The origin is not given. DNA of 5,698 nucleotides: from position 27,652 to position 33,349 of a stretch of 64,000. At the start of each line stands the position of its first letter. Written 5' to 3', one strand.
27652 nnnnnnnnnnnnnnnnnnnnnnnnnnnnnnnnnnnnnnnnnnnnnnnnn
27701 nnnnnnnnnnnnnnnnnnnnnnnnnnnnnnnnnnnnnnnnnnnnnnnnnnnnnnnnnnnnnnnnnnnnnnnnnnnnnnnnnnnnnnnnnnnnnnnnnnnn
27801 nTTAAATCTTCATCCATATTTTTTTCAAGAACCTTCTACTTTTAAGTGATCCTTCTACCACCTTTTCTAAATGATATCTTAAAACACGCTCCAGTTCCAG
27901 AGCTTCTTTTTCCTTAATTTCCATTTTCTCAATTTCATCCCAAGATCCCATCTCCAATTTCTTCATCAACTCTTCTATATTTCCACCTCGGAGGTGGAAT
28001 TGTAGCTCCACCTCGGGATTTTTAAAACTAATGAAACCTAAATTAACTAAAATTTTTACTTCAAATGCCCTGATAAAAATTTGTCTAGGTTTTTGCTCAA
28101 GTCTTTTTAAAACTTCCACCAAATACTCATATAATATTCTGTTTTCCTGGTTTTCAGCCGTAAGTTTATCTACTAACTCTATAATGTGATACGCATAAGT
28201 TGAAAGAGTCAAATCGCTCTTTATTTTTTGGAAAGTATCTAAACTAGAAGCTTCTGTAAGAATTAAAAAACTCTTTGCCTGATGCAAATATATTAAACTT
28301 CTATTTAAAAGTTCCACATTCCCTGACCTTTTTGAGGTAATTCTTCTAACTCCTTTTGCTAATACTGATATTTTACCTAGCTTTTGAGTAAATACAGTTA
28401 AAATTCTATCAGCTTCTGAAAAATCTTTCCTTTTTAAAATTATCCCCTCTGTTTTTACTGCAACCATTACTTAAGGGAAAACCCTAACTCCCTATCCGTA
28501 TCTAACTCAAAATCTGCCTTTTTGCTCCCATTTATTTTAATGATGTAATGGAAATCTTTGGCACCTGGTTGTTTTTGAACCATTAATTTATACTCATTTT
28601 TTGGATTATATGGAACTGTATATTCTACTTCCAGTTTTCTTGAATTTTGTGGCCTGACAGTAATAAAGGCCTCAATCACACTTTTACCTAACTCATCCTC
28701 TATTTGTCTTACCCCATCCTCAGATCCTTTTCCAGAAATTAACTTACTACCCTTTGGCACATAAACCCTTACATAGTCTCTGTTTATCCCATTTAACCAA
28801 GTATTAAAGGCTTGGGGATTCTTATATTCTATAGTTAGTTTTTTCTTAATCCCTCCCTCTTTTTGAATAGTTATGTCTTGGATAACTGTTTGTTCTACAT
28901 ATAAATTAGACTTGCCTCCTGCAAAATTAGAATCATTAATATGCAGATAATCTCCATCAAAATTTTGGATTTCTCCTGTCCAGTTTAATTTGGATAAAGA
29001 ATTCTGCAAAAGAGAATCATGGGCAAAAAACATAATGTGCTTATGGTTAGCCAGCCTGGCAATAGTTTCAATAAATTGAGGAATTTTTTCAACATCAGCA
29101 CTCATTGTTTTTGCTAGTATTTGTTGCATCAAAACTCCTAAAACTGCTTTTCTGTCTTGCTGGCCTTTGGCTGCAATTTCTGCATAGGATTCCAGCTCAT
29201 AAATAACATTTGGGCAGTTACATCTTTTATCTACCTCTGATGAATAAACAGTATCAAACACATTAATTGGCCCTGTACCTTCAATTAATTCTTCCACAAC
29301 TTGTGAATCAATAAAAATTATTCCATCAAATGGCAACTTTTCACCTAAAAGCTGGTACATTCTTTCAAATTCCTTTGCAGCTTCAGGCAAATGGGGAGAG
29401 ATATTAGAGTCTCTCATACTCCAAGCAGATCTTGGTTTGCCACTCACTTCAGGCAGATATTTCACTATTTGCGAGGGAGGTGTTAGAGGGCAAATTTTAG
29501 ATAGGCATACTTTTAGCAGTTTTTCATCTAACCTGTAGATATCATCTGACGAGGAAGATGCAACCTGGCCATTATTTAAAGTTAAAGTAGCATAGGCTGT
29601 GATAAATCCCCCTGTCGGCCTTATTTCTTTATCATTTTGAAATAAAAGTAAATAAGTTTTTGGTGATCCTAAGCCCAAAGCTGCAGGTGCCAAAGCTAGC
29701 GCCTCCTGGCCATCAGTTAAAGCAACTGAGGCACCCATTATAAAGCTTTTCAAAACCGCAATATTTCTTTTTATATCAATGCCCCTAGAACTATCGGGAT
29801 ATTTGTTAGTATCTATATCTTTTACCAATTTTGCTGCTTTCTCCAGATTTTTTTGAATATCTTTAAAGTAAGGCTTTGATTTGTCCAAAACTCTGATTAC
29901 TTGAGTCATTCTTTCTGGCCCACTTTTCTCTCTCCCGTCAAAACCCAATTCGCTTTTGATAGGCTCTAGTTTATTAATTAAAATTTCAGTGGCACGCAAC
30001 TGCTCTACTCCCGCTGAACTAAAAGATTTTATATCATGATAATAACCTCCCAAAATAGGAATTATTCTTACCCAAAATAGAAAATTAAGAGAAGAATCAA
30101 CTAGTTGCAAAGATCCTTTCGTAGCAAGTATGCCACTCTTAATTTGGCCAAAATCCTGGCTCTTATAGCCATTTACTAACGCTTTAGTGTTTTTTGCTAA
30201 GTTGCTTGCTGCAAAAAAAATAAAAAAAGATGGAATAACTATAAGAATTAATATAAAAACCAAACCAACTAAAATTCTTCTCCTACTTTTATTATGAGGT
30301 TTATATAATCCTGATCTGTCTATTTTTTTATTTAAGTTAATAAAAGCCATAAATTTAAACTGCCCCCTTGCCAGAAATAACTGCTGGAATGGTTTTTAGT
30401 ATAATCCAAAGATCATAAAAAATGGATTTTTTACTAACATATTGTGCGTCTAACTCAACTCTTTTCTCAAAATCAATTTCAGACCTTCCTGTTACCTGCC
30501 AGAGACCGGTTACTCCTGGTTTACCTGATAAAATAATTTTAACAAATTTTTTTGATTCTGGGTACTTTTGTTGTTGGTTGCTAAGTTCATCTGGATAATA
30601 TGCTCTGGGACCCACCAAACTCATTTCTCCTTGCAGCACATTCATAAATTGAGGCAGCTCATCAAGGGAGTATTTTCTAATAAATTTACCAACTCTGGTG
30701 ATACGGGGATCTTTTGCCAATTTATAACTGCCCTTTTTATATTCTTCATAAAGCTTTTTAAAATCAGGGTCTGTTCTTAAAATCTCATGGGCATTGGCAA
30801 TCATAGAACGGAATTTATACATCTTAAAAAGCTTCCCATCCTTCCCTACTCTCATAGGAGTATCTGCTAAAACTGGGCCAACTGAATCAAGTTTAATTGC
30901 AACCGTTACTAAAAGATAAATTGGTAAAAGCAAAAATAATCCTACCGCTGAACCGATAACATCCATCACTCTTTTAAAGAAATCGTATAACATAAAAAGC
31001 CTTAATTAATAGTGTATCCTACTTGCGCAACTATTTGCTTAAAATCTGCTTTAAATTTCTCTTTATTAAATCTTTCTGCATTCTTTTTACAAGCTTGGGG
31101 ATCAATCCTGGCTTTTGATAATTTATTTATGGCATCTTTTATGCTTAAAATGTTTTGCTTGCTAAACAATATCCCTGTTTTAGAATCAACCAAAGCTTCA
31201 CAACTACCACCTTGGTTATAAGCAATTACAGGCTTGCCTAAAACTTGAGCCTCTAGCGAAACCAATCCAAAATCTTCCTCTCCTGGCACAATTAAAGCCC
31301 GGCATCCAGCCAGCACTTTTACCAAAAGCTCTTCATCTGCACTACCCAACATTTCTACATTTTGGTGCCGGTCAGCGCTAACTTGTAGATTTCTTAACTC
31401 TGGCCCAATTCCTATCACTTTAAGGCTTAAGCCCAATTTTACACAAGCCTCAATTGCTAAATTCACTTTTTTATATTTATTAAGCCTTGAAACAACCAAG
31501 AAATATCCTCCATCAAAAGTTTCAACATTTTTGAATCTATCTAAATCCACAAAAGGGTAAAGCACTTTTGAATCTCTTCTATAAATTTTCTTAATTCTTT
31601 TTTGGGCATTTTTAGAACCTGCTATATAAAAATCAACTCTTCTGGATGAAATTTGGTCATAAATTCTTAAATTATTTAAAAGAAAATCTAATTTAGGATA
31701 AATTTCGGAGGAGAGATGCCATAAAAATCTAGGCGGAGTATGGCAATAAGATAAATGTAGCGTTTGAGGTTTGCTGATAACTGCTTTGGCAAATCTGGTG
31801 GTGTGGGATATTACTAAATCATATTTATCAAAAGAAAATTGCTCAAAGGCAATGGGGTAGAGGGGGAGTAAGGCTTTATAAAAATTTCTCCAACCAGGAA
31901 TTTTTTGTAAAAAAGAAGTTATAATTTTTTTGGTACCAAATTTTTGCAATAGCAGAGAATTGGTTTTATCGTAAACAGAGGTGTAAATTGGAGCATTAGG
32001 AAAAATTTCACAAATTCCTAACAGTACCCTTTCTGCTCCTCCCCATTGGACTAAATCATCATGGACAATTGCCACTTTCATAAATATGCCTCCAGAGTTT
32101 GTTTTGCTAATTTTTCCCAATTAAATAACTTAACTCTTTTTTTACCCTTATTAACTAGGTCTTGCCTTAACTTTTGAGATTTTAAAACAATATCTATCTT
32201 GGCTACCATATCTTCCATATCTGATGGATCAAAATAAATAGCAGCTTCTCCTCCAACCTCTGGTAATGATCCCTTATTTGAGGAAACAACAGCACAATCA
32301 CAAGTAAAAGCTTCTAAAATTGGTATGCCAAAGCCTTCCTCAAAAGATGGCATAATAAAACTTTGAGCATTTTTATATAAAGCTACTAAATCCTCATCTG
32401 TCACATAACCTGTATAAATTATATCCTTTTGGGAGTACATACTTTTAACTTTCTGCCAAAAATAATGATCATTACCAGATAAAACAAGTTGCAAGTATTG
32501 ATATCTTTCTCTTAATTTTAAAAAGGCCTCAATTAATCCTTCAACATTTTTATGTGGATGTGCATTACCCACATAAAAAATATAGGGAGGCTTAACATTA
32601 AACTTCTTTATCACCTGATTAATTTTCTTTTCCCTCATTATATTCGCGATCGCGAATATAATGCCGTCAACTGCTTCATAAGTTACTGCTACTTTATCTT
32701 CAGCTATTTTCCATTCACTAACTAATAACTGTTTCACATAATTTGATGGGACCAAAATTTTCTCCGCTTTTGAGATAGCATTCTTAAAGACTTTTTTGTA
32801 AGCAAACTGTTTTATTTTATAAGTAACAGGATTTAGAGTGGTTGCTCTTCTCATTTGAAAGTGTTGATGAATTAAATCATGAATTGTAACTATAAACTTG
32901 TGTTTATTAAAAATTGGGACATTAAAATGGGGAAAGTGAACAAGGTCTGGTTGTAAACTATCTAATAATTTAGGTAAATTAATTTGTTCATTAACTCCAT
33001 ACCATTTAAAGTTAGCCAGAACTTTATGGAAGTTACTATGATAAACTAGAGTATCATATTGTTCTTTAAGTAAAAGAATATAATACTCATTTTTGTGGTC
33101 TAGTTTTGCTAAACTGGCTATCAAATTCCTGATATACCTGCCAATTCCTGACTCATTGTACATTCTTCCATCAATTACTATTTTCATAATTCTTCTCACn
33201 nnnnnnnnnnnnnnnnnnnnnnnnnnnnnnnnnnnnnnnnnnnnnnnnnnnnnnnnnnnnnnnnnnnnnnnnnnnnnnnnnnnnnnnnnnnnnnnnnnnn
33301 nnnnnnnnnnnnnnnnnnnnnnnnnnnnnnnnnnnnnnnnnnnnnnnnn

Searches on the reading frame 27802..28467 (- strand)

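Call 14: search_protein_families(library=pfam, proteins=[window:27802-28467:-], max_evalue=0.0001)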
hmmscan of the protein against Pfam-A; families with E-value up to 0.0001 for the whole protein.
window:27802-28467:- (221 aa): 2 families
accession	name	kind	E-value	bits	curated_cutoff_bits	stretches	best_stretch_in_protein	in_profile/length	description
PF02565.21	RecO_C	-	2.6e-20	73.2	22.1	1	84-145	2-64/157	Recombination protein O C terminal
PF11967.14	RecO_N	-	7.9e-18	64.7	27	1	1-79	1-80/80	Recombination protein O N terminal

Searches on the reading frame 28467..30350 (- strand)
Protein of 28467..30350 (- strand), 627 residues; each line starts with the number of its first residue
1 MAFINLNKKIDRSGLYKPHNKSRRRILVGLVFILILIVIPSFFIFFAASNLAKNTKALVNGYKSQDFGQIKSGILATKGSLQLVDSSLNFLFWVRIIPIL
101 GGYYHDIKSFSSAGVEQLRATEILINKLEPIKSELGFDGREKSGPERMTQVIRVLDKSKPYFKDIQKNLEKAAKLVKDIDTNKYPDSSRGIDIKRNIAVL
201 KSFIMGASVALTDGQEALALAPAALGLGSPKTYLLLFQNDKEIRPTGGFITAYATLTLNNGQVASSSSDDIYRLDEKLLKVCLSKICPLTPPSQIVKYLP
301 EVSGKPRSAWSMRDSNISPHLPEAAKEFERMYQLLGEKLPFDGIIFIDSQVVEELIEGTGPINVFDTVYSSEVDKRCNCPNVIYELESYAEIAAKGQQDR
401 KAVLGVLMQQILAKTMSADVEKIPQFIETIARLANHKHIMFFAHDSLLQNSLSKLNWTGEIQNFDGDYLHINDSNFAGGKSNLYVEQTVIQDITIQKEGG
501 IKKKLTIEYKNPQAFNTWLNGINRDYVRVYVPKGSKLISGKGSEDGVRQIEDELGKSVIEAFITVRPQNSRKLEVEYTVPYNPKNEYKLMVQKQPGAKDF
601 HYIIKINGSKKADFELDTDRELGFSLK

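Call 14: search_protein_families(library=pfam, proteins=[window:28467-30350:-], max_evalue=0.0001)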
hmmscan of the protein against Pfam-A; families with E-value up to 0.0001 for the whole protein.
window:28467-30350:- (627 aa): 1 family
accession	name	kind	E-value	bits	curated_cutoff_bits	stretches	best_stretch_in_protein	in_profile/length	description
PF13196.11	DUF4012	-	6.1e-24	85.6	28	1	230-366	3-126/144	Protein of unknown function (DUF4012)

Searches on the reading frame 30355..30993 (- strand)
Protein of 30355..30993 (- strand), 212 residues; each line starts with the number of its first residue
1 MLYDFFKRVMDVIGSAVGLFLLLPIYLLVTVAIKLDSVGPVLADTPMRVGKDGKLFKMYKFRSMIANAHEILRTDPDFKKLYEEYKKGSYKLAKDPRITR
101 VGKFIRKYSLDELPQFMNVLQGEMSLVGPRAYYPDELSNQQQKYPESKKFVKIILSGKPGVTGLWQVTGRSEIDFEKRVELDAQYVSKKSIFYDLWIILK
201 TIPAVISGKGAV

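Call 14: search_protein_families(library=pfam, proteins=[window:30355-30993:-], max_evalue=0.0001)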
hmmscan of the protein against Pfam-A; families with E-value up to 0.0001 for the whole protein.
window:30355-30993:- (212 aa): 1 family
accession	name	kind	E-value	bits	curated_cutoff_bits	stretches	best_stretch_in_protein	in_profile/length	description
PF02397.22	Bac_transf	-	1.4e-60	204.4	27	1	7-206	1-178/179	Bacterial sugar transferase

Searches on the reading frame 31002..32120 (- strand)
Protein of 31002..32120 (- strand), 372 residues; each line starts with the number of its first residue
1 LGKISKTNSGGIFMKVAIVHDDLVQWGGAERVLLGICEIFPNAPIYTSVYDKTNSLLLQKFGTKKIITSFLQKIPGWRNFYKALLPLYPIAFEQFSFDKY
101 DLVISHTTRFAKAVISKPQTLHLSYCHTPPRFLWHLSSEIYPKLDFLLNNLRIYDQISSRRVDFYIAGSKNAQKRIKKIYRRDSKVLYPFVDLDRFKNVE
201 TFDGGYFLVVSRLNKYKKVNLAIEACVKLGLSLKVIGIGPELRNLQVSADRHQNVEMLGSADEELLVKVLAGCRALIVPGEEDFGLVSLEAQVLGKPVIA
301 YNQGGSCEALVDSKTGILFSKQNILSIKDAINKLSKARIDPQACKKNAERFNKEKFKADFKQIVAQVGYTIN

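Call 14: search_protein_families(library=pfam, proteins=[window:31002-32120:-], max_evalue=0.0001)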
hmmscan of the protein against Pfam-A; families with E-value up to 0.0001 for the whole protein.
window:31002-32120:- (372 aa): 3 families
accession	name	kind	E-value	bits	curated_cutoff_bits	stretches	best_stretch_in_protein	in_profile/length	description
PF00534.26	Glycos_transf_1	-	7.2e-26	91.2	26.4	1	194-350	5-171/172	Glycosyl transferases group 1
PF13692.12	Glyco_trans_1_4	-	4.2e-18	66.4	27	1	207-335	4-140/142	Glycosyl transferases group 1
PF13439.12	Glyco_transf_4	-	9.9e-07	29.4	28.5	1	26-195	1-170/170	Glycosyltransferase Family 4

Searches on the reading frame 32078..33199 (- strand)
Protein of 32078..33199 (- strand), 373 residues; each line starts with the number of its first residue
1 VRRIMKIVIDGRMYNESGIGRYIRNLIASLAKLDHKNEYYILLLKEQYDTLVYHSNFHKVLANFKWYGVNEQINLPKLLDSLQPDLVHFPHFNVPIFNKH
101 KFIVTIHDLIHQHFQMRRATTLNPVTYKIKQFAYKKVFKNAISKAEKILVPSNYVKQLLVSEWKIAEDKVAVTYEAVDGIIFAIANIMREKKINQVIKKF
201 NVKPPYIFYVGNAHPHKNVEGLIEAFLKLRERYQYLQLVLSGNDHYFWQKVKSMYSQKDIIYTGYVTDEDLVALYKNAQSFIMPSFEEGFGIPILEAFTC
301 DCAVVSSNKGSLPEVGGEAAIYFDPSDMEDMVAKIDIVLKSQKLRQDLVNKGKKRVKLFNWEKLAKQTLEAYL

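Call 14: search_protein_families(library=pfam, proteins=[window:32078-33199:-], max_evalue=0.0001)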
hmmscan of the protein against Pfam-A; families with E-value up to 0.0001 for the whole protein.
window:32078-33199:- (373 aa): 4 families
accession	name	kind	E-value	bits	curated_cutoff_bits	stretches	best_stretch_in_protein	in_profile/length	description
PF00534.26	Glycos_transf_1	-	7.6e-35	120.4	26.4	1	194-355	5-172/172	Glycosyl transferases group 1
PF13692.12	Glyco_trans_1_4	-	3.8e-25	89.2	27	1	205-339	2-140/142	Glycosyl transferases group 1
PF13439.12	Glyco_transf_4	-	6.5e-14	52.7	28.5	1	18-178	3-167/170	Glycosyltransferase Family 4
PF13524.12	Glyco_trans_1_2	-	8.4e-08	32.7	25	1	228-368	8-142/144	Glycosyl transferase-like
